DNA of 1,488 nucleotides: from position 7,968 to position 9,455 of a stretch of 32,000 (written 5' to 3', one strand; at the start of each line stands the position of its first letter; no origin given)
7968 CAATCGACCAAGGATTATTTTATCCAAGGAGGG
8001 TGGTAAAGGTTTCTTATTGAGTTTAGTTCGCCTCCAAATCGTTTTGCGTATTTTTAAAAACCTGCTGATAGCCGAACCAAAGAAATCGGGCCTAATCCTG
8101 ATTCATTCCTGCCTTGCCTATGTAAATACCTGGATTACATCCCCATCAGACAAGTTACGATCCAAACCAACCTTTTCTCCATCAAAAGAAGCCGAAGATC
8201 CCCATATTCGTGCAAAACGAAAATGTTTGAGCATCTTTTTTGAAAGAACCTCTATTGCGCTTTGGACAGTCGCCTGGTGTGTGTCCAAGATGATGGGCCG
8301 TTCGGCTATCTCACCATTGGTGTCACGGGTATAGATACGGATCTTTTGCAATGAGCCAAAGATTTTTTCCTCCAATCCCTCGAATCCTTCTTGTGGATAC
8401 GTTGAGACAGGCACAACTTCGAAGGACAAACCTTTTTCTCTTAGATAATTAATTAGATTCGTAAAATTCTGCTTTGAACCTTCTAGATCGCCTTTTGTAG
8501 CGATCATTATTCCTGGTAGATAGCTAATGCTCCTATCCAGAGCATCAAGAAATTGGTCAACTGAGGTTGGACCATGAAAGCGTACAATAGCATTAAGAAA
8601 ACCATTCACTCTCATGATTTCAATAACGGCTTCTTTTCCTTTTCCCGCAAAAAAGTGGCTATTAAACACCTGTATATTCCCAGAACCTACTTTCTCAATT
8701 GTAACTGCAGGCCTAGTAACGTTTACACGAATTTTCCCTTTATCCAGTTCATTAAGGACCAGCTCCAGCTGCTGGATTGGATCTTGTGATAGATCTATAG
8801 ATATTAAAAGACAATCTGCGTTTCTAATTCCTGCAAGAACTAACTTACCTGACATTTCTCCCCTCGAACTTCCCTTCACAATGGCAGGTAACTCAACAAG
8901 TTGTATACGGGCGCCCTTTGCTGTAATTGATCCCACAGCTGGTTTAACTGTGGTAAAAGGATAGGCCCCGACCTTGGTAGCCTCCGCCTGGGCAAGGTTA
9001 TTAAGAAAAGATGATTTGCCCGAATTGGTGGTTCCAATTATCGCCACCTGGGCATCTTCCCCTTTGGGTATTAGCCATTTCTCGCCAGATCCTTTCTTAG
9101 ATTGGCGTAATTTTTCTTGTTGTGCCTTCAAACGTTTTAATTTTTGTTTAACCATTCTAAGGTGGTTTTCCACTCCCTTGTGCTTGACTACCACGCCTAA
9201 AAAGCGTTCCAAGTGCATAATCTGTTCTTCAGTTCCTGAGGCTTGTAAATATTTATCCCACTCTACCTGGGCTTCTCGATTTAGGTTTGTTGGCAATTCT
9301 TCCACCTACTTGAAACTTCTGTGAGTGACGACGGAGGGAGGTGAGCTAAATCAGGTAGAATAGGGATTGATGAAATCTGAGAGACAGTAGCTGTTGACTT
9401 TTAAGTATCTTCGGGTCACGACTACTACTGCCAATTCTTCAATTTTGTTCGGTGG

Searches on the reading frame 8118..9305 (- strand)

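Call 55: search_protein_families(library=pfam, proteins=[window:8118-9305:-], max_evalue=0.001)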
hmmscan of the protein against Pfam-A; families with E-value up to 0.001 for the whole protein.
window:8118-9305:- (395 aa): 5 families
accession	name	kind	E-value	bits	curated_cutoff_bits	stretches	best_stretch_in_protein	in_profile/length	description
PF01926.29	MMR_HSR1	-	6.3e-19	68.6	21.9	1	86-188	1-100/113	50S ribosome-binding GTPase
PF16897.10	MMR_HSR1_Xtn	-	9.5e-10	38.8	35.2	1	224-320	17-105/106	C-terminal region of MMR_HSR1 domain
PF02421.24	FeoB_N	-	1.2e-09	38.3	27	1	86-142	2-57/156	Ferrous iron transport protein B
PF02824.27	TGS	-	6.5e-07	29.7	22.2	1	344-395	16-60/60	TGS domain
PF00350.29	Dynamin_N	-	1.7e-05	25.3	27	1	87-119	1-33/168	Dynamin family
